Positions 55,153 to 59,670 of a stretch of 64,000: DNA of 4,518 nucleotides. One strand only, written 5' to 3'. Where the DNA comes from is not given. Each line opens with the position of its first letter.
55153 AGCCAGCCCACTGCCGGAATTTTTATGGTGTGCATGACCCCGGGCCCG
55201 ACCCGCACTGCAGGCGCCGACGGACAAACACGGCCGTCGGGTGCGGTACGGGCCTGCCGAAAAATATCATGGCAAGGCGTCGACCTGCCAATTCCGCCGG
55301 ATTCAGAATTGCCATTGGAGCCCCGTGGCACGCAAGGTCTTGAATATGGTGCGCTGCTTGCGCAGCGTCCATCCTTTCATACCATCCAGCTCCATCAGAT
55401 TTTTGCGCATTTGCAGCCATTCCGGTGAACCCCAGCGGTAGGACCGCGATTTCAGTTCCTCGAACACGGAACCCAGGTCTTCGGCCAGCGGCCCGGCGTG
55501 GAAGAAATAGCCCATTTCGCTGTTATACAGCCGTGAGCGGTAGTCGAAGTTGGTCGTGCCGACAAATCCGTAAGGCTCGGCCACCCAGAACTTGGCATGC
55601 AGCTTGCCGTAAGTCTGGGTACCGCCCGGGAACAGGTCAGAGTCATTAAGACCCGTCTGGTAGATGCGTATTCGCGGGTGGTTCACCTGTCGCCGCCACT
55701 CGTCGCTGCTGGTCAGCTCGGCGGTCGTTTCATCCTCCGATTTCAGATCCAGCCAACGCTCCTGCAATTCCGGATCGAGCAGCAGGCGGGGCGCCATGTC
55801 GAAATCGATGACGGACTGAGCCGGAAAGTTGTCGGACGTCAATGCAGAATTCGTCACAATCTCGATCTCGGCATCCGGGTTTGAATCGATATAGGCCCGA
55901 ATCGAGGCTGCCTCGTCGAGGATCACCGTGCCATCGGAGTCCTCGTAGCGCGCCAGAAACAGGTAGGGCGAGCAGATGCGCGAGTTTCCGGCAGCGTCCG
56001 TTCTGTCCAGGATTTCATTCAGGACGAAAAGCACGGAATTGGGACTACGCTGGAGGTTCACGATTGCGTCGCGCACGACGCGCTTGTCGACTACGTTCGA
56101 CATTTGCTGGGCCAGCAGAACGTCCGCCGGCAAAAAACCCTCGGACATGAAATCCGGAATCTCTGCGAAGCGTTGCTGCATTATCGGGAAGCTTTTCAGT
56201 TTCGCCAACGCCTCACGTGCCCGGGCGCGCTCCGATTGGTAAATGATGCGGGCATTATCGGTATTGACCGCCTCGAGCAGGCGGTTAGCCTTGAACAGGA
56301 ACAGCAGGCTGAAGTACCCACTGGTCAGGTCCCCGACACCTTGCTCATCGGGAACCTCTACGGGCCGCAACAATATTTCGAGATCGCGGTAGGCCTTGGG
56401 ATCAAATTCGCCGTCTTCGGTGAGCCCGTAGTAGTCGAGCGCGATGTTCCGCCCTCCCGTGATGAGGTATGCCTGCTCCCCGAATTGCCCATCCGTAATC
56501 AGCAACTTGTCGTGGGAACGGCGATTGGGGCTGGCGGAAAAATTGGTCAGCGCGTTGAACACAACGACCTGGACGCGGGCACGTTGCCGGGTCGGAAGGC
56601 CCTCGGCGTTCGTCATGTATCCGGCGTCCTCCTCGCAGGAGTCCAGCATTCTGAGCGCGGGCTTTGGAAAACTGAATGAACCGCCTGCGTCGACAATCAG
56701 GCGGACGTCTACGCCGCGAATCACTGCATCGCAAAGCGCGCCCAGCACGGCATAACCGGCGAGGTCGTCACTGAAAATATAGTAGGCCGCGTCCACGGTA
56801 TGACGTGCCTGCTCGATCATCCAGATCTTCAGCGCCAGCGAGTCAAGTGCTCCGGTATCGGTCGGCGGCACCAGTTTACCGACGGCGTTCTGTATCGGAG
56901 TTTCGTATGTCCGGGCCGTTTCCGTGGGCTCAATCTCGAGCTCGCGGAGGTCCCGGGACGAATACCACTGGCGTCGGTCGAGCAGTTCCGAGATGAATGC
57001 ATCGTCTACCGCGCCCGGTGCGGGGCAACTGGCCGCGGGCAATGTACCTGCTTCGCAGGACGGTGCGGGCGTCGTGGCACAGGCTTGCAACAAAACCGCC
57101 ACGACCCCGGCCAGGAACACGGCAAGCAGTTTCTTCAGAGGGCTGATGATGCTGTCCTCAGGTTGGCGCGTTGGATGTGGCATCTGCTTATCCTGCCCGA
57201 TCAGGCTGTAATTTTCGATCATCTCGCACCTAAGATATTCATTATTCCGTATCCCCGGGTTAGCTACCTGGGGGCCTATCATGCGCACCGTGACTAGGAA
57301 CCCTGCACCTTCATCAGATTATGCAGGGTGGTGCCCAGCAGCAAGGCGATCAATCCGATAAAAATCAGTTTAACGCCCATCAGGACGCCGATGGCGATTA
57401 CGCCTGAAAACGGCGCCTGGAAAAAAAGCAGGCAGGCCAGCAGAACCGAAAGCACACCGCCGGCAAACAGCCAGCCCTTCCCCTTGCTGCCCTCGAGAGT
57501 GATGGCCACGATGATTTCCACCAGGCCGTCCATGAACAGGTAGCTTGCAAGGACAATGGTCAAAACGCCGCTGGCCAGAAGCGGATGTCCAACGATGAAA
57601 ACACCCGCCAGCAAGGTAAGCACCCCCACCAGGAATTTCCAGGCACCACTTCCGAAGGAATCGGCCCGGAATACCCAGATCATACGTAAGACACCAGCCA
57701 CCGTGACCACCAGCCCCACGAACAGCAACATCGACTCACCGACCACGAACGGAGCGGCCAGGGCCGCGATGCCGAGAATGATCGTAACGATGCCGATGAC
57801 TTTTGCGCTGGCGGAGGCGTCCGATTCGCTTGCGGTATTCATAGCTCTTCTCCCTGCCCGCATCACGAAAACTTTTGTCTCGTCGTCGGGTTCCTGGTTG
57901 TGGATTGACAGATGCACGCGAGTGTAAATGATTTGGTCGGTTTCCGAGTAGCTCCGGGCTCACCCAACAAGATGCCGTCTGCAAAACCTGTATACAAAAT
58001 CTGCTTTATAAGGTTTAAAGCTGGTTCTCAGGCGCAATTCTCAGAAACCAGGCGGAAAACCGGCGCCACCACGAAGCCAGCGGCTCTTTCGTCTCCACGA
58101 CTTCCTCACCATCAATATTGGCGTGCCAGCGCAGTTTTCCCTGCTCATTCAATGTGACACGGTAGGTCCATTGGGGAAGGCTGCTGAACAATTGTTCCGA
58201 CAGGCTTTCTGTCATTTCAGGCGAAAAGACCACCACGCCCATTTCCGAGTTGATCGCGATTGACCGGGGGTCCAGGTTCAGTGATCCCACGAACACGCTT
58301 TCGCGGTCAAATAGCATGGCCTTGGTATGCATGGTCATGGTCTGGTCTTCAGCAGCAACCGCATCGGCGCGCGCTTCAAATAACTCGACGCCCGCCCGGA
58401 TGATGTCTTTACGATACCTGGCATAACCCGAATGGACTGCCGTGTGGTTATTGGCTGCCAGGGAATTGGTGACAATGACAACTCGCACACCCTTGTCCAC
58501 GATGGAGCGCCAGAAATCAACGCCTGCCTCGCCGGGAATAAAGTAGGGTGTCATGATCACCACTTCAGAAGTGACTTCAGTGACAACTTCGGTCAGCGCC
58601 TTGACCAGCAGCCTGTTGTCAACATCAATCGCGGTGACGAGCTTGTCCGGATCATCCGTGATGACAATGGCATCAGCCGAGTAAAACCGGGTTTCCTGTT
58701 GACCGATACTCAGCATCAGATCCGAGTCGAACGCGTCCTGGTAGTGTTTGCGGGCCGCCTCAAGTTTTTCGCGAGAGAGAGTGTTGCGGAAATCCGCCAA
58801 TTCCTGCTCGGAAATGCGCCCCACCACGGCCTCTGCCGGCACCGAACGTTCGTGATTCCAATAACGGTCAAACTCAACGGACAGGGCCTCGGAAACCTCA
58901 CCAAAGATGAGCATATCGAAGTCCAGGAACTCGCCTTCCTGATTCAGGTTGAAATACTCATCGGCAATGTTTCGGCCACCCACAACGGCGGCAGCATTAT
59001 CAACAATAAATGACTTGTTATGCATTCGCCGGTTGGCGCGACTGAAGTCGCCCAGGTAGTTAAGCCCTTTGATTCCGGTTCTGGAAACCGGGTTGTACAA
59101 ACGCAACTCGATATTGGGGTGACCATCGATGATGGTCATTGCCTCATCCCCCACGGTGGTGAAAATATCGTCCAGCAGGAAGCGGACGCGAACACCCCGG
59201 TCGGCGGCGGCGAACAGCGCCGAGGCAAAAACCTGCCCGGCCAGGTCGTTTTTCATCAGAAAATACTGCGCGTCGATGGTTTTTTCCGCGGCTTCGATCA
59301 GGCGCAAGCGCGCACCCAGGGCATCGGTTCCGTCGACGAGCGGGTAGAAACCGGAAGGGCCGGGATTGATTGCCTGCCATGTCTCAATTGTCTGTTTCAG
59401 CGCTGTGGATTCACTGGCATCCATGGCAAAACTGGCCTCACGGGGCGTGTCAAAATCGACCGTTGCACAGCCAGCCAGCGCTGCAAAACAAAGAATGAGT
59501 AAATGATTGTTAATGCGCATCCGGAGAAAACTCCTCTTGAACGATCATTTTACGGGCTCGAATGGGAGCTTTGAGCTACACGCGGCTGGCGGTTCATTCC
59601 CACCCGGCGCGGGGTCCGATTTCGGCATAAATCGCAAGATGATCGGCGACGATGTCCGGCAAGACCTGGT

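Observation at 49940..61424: Dense envelope phospholipid-enzyme cluster: four HKD/PLD proteins, lipin-like phosphatase, EEP phosphodiesterase, HdeD, AI-2E permease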

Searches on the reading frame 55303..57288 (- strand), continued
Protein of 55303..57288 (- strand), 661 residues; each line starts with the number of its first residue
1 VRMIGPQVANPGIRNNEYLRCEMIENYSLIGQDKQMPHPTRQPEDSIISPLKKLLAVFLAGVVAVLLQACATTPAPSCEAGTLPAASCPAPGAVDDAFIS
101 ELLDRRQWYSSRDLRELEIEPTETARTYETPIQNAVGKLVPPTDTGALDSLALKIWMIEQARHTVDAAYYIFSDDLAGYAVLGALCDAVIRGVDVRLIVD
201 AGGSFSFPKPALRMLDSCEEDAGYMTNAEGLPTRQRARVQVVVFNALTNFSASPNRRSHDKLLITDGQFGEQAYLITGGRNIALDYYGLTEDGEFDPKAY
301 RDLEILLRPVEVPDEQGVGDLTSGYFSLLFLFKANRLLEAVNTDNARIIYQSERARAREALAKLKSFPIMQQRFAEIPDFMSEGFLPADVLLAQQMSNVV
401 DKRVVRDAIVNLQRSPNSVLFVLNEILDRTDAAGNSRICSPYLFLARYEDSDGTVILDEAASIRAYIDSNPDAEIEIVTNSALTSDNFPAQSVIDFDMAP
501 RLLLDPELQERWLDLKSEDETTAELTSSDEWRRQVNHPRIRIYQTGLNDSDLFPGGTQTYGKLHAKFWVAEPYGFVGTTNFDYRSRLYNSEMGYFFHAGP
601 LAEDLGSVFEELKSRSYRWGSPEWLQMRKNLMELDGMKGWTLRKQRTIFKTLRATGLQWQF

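Call 71: fold_search(model_id=the predicted structure, library=pdb)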
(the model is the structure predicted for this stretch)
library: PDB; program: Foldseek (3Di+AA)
matches with E <= 10: 750; with E <= 0.001: 108
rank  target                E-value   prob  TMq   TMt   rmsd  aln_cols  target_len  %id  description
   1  3hsi_C                2.9e-14  1.00  0.47  0.64  10.8       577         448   13  Crystal structure of phosphatidylserine synthase Haemophilus influenzae Rd KW20 (released 2009-06-30)
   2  1v0v                  4.3e-14  1.00  0.43  0.53  10.8       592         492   14  Phospholipase D from Streptomyces sp. strain PMF soaked with the substrate dibutyrylphosphatidylcholine. (released 2004-06-03)
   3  7e0m_A                7.5e-14  1.00  0.36  0.55  11.1       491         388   13  Crystal structure of phospholipase D (released 2021-12-22)
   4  8yr6                  1.3e-13  1.00  0.48  0.65  10.3       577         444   12  Crystal structure of E. coli phosphatidylserine synthase complexed with 16:0/16:0 CDP-DG (released 2024-11-20)
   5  1v0t                  1.4e-13  1.00  0.43  0.53  10.8       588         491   14  Phospholipase D from Streptomyces sp. strain PMF soaked with the product glycerophosphate (released 2004-06-03)
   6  8yr5_H                1.5e-13  1.00  0.48  0.67   9.5       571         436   11  Crystal structure of E. coli phosphatidylserine synthase in apo state (released 2024-11-20)
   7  8yr5_B                1.6e-13  1.00  0.48  0.66  10.3       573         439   13  Crystal structure of E. coli phosphatidylserine synthase in apo state (released 2024-11-20)
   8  8yr5_I                1.6e-13  1.00  0.47  0.63  10.5       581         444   12  Crystal structure of E. coli phosphatidylserine synthase in apo state (released 2024-11-20)
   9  1v0s                  1.6e-13  1.00  0.44  0.54  11.1       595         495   15  Uninhibited form of Phospholipase D from Streptomyces sp. strain PMF (released 2004-06-03)
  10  8yr5_C                1.7e-13  1.00  0.48  0.66  10.0       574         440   12  Crystal structure of E. coli phosphatidylserine synthase in apo state (released 2024-11-20)
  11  8yr5_E                1.8e-13  1.00  0.48  0.66   9.6       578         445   12  Crystal structure of E. coli phosphatidylserine synthase in apo state (released 2024-11-20)
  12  1v0u                  1.8e-13  1.00  0.43  0.54  11.3       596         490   15  Phospholipase D from Streptomyces sp. strain PMF soaked with the product glycerophosphate. (released 2004-06-03)
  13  8yr5_J                2.0e-13  1.00  0.48  0.65  10.8       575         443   13  Crystal structure of E. coli phosphatidylserine synthase in apo state (released 2024-11-20)
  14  7e0m_B                2.1e-13  1.00  0.35  0.54  11.9       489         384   13  Crystal structure of phospholipase D (released 2021-12-22)
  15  1v0w                  2.4e-13  1.00  0.42  0.52  10.8       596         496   14  Phospholipase D from Streptomyces sp. strain PMF soaked with the substrate dibutyrylphosphatidylcholine. (released 2004-06-03)
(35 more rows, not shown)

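Call 76: search_protein_families(library=padloc, proteins=[window:55303-57183:-], max_evalue=0.001)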
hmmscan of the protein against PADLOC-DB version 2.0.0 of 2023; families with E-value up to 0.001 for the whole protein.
window:55303-57183:- (626 aa): 1 family
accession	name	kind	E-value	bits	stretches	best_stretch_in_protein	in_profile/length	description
PDLC02597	DrmC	-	2.3e-06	25.7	0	493-574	156-232/242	DrmC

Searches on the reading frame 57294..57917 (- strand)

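Call 3: search_protein_families(library=pfam, proteins=[window:57294-57917:-], max_evalue=0.01)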
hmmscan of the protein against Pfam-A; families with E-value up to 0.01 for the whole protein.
window:57294-57917:- (207 aa): 1 family
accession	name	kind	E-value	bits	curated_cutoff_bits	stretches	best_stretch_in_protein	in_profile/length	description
PF03729.18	DUF308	-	5.9e-17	62.1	25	2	96-166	1-73/73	Short repeat of unknown function (DUF308)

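Call 4: search_protein_families(library=ncbifam, proteins=[window:57294-57917:-], max_evalue=0.01)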
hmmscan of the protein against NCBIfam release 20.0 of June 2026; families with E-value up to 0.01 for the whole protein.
window:57294-57917:- (207 aa): 1 family
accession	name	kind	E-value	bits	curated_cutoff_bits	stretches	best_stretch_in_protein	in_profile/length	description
NF007577.0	PRK10209.1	equivalog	7.4e-14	51.9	189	1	37-194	23-182/190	HdeD family acid-resistance protein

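Call 76: search_protein_families(library=padloc, proteins=[window:57294-57917:-], max_evalue=0.001)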
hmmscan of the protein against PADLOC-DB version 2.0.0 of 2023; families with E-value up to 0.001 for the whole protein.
window:57294-57917:- (207 aa): 0 families

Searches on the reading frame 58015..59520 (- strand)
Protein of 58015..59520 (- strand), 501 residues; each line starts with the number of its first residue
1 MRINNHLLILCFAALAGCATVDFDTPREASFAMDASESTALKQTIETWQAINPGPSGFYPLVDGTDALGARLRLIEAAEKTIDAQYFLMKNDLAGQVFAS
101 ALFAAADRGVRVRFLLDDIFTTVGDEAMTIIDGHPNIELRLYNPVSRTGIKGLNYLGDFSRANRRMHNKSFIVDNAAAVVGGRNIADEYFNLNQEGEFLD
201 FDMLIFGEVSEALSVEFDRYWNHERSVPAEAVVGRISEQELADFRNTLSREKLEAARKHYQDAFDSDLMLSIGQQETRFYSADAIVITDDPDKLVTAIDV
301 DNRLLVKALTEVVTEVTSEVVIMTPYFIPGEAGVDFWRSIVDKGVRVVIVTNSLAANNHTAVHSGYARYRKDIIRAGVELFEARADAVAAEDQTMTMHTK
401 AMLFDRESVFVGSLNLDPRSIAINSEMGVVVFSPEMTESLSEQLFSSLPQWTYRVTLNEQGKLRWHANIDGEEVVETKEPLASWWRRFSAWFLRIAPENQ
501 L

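Call 3: search_protein_families(library=pfam, proteins=[window:58015-59520:-], max_evalue=0.01)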
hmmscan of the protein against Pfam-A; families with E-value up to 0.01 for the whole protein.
window:58015-59520:- (501 aa): 2 families
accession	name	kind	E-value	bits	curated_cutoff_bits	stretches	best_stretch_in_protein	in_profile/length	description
PF13091.12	PLDc_2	-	1.2e-34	119.4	27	2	317-443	9-127/132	PLD-like domain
PF00614.28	PLDc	-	4.8e-10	39.5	21.9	1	396-420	4-28/28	Phospholipase D Active site motif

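Call 4: search_protein_families(library=ncbifam, proteins=[window:58015-59520:-], max_evalue=0.01)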
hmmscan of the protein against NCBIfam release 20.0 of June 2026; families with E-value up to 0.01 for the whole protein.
window:58015-59520:- (501 aa): 9 families
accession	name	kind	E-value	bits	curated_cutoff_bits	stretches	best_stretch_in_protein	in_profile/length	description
TIGR04265.1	bac_cardiolipin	equivalog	1.4e-31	110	290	2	61-224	124-280/483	cardiolipin synthase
NF008427.0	PRK11263.1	equivalog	4.6e-24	85.2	281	1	63-466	16-358/409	cardiolipin synthase ClsB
NF009107.0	PRK12452.1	equivalog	7.1e-20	71.2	787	2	61-191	145-267/509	cardiolipin synthase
NF038319.1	DISARM_DrmC_I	equivalog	9.3e-19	67.9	133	2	301-444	91-231/236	DISARM system phospholipase D-like protein DrmC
NF010492.0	PRK13912.1-3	equivalog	2.1e-08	33.9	297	1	65-197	33-152/178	nuclease NucT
NF006946.0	PRK09428.1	equivalog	8.1e-08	31.6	314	0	302-358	249-305/451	CDP-diacylglycerol--serine O-phosphatidyltransferase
NF010490.0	PRK13912.1-1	equivalog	0.0022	18.1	211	0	73-195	37-134/159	nuclease NucT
NF010491.0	PRK13912.1-2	equivalog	0.0022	17.8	225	0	66-195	36-152/180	nuclease NucT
NF041068.1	DpdK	equivalog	0.0056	16.3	100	0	392-435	112-154/167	phospholipase D-like domain-containing protein DpdK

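Call 25: search_solved_structures(query=window:58015-59520:-, max_evalue=1)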
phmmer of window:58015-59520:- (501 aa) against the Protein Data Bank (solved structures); distinct sequences matched with E-value up to 1: 23.
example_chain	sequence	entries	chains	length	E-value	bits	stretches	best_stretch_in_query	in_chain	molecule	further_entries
7e0m_A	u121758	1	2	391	2.3e-06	30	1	73-142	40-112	Phospholipase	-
9lvn_A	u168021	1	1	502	0.0017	20.6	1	358-454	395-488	Phospholipase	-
7js7_A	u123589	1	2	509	0.018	17.1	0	387-454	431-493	Phospholipase D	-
7jrb_A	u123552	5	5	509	0.018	17.1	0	387-454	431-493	Phospholipase D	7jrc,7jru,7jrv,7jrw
9vbj_A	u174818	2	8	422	0.023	16.8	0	396-436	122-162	5'-3' exonuclease PLD4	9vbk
3hsi_A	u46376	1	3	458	0.026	16.6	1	306-436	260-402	Phosphatidylserine synthase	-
8v08_A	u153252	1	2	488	0.034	16.2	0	396-436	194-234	5'-3' exonuclease PLD4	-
2ze4_A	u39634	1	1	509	0.04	16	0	387-454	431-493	Phospholipase D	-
1v0r_A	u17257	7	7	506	0.05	15.7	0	381-454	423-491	PHOSPHOLIPASE D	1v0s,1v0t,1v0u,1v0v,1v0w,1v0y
1f0i_A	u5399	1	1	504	0.051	15.7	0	381-454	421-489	PHOSPHOLIPASE D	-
30ie_B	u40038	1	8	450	0.097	14.7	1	396-438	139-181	Virion nicking-joining enzyme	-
7js5_A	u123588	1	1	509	0.14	14.3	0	387-454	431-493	Phospholipase D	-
4ggj_A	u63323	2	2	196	0.16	14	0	49-122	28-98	Mitochondrial cardiolipin hydrolase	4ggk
7wu1_A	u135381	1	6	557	0.2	13.7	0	393-452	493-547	Phospholipase D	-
8v05_A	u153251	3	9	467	0.25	13.4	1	396-434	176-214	5'-3' exonuclease PLD3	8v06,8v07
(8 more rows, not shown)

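Call 76: search_protein_families(library=padloc, proteins=[window:58015-59520:-], max_evalue=0.001)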
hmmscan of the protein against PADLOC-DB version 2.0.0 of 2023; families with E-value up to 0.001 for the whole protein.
window:58015-59520:- (501 aa): 19 families
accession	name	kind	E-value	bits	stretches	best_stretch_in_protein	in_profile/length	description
PDLC02614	DrmC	-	6.9e-16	56.4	1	309-438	26-142/153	DrmC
PDLC02607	DrmC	-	1.2e-13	49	1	300-442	106-248/265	DrmC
PDLC02588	DrmC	-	1.8e-12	45.5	1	301-444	101-240/256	DrmC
PDLC02606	DrmC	-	4.8e-12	44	1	300-444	30-170/182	DrmC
PDLC02595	DrmC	-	1.8e-11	42.3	1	339-442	152-253/269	DrmC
PDLC02585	DrmC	-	8.1e-09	33.4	1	303-444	104-241/253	DrmC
PDLC03922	MkoB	-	2.7e-08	31.6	1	341-447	486-602/610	-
PDLC02605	DrmC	-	3.6e-08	31.3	1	339-444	150-256/270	DrmC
PDLC02602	DrmC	-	1.2e-07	29.1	1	338-449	140-250/381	DrmC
PDLC02601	DrmC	-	2.4e-07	28.5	1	310-433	146-271/295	DrmC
PDLC02608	DrmC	-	4.7e-07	27.7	0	157-217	92-152/162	DrmC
PDLC02612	DrmC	-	6.1e-07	27.2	0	338-444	126-221/235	DrmC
PDLC03924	MkoC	-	6.3e-07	25.9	1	307-436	995-1121/1136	-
PDLC02604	DrmC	-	7.3e-07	27.7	1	391-433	26-68/92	DrmC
PDLC02597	DrmC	-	1.3e-06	26.5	1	389-452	176-238/242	DrmC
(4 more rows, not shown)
